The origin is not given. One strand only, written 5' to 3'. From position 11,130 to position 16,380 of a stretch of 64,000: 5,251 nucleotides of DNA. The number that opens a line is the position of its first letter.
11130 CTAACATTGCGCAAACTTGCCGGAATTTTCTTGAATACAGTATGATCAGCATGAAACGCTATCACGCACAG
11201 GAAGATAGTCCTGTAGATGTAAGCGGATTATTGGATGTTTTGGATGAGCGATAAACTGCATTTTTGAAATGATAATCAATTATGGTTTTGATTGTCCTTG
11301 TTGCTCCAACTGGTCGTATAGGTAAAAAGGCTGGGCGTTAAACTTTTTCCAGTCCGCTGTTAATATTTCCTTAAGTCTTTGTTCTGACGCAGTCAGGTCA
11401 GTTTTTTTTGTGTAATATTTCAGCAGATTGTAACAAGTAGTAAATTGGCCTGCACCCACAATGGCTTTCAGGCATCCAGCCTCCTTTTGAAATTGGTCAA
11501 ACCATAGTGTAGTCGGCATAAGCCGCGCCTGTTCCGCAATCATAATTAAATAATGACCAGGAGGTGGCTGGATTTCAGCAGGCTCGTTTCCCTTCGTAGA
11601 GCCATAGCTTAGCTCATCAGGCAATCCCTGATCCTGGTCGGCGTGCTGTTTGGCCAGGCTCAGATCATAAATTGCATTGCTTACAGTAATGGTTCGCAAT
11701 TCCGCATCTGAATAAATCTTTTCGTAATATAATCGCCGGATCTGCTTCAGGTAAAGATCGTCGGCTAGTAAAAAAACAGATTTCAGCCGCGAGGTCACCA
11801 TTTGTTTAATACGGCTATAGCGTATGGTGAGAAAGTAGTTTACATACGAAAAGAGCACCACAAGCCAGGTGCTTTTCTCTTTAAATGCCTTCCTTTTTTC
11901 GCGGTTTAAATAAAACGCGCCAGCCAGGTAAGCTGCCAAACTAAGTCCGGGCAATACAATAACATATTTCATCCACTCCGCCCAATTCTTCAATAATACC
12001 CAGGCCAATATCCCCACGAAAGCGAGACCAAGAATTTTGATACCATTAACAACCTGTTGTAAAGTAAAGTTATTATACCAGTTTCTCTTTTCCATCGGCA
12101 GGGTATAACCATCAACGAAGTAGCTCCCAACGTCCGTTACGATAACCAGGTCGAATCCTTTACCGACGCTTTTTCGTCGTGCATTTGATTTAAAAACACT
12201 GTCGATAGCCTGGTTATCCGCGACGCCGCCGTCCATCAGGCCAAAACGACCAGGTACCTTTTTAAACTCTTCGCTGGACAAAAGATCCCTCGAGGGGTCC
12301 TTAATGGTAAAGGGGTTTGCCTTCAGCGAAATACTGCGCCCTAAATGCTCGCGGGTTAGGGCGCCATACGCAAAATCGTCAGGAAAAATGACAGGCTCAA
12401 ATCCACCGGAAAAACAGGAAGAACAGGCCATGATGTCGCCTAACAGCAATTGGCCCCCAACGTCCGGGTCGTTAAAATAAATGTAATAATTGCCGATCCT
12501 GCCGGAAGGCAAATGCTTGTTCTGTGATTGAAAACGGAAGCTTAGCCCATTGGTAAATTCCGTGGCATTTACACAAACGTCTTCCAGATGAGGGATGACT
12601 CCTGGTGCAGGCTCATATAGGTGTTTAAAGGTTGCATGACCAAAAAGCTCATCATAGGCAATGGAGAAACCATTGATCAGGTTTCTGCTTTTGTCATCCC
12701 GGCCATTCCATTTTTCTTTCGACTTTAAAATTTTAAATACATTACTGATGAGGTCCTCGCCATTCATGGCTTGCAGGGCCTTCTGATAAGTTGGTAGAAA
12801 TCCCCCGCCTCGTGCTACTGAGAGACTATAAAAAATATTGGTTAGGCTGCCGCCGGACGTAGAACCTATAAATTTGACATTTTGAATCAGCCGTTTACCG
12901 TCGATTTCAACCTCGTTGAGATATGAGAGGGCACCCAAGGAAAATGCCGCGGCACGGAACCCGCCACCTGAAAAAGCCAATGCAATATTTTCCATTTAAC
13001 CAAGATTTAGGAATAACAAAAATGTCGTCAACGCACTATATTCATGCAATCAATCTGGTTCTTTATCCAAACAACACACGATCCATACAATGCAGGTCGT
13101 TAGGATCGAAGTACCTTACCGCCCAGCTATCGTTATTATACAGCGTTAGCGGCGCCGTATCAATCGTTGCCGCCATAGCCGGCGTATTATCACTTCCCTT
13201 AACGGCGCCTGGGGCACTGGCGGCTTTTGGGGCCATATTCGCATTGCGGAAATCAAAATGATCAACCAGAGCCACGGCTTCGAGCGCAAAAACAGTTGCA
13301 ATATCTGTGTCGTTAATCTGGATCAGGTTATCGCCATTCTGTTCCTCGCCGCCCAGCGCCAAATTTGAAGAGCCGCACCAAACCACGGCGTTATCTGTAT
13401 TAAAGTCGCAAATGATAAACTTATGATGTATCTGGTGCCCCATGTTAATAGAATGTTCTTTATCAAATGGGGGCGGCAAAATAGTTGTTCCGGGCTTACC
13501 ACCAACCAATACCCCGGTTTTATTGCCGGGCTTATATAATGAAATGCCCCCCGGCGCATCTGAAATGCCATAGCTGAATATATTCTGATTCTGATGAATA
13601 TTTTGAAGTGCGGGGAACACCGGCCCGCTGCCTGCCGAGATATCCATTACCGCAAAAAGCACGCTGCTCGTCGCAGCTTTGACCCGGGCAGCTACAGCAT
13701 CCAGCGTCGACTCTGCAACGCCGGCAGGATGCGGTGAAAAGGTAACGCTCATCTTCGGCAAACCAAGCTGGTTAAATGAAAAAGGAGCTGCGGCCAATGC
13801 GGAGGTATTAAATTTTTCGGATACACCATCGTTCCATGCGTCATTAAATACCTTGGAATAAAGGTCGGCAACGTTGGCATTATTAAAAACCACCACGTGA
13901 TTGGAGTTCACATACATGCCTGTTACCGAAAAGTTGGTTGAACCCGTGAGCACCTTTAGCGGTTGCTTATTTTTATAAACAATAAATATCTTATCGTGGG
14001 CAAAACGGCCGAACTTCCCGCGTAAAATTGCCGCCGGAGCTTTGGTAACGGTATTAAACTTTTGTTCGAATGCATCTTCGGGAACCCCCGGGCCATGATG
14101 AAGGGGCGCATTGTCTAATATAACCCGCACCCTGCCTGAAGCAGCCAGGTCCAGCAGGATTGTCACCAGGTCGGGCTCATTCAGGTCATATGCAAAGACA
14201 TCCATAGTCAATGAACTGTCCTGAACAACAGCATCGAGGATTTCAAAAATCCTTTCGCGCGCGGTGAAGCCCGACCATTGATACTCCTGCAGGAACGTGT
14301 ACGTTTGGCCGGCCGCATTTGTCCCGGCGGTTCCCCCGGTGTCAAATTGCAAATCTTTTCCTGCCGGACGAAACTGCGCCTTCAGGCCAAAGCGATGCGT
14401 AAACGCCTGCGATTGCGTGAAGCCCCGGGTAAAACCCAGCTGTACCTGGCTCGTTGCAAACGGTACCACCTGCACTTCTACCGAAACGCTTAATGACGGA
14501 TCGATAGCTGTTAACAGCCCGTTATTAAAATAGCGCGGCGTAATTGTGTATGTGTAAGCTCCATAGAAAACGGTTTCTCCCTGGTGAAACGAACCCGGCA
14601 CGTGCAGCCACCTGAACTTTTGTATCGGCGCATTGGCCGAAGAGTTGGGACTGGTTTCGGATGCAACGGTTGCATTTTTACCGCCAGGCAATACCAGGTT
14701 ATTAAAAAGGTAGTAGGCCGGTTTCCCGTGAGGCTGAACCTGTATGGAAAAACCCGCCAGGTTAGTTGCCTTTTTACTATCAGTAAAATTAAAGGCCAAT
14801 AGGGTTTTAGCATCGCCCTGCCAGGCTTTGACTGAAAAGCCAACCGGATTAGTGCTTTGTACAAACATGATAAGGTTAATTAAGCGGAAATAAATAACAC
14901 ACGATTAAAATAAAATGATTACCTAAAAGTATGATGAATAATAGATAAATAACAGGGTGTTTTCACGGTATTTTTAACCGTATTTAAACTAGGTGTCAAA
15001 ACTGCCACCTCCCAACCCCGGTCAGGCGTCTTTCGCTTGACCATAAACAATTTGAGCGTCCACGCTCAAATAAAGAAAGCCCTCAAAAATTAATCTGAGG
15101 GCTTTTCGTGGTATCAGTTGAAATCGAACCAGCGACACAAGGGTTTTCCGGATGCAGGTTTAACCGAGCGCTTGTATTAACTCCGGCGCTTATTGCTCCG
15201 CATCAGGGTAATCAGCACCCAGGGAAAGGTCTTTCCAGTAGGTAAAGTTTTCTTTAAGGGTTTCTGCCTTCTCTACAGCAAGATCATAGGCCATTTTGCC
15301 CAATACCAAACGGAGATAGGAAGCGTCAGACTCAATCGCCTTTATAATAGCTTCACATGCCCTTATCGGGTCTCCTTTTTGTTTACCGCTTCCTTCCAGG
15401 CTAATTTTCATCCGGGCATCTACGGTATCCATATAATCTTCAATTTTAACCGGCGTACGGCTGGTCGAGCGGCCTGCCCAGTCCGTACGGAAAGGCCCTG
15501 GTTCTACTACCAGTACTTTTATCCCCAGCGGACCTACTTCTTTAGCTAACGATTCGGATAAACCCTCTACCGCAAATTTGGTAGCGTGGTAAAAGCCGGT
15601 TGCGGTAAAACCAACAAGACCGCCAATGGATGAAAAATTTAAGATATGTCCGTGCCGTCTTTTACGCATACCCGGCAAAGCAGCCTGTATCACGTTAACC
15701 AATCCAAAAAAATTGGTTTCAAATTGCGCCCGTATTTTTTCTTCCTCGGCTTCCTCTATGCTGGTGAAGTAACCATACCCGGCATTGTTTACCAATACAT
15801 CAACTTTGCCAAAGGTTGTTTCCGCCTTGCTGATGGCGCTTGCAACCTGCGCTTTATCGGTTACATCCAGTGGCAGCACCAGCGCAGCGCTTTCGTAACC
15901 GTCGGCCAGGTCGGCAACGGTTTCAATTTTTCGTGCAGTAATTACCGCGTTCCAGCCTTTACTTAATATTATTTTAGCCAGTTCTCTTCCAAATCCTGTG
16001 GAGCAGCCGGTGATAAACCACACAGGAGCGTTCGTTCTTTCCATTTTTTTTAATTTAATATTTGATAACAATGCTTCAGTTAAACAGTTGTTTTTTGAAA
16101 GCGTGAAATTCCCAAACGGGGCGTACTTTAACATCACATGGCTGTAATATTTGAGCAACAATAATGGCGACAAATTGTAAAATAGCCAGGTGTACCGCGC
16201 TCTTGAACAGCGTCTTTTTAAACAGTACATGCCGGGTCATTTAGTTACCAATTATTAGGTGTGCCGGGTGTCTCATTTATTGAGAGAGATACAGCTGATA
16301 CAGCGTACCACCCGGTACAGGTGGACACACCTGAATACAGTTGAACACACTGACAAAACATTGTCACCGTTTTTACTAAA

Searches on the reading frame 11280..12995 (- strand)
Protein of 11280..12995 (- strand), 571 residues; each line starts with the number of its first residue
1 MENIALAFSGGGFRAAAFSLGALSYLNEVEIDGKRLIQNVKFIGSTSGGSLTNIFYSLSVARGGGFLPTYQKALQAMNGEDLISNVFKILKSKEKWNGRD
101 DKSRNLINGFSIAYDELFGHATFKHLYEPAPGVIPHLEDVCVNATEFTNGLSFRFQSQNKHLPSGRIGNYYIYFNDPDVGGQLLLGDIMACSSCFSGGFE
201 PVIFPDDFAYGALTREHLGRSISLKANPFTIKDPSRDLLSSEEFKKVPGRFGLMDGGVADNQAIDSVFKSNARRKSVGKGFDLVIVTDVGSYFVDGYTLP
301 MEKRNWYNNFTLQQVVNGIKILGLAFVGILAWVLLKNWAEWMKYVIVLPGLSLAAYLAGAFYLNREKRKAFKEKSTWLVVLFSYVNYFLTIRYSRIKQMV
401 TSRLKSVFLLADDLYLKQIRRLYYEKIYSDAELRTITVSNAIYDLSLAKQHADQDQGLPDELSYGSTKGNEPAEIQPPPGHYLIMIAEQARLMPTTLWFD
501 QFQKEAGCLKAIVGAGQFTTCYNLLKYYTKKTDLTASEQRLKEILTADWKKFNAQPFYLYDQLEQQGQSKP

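Call 73: search_protein_families(library=pfam, proteins=[window:11280-12995:-], max_evalue=0.00001)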
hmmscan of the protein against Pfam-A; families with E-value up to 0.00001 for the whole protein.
window:11280-12995:- (571 aa): 1 family
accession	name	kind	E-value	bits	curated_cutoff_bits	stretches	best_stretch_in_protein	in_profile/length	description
PF01734.28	Patatin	-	4.6e-12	47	27.7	1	6-265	1-188/191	Patatin-like phospholipase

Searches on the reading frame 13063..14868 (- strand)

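Call 73: search_protein_families(library=pfam, proteins=[window:13063-14868:-], max_evalue=0.00001)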
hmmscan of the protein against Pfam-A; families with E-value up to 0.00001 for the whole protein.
window:13063-14868:- (601 aa): 1 family
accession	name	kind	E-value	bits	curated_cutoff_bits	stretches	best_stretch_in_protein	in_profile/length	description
PF13091.12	PLDc_2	-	1.1e-17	64.5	27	1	220-345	10-132/132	PLD-like domain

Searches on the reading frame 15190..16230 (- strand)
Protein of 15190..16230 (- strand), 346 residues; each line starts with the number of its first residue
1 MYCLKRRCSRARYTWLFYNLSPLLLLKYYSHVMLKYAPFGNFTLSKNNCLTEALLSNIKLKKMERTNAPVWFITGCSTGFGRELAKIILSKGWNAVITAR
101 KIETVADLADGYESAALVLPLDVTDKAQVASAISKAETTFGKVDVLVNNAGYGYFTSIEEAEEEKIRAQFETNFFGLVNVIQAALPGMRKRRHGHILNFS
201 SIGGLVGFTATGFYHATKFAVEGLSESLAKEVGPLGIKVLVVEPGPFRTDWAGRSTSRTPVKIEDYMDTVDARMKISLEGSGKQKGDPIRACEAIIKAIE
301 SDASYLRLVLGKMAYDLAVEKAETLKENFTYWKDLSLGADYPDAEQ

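Call 73: search_protein_families(library=pfam, proteins=[window:15190-16230:-], max_evalue=0.00001)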
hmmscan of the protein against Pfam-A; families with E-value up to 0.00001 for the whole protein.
window:15190-16230:- (346 aa): 3 families
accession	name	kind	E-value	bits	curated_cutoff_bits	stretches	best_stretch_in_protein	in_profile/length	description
PF00106.31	adh_short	-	5.9e-49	166.6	26.6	1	71-255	3-190/195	short chain dehydrogenase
PF13561.12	adh_short_C2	-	2.5e-37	129.1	27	1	78-255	6-184/236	Enoyl-(Acyl carrier protein) reductase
PF08659.16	KR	-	6.7e-14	52.6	22.6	1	72-230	4-165/180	KR domain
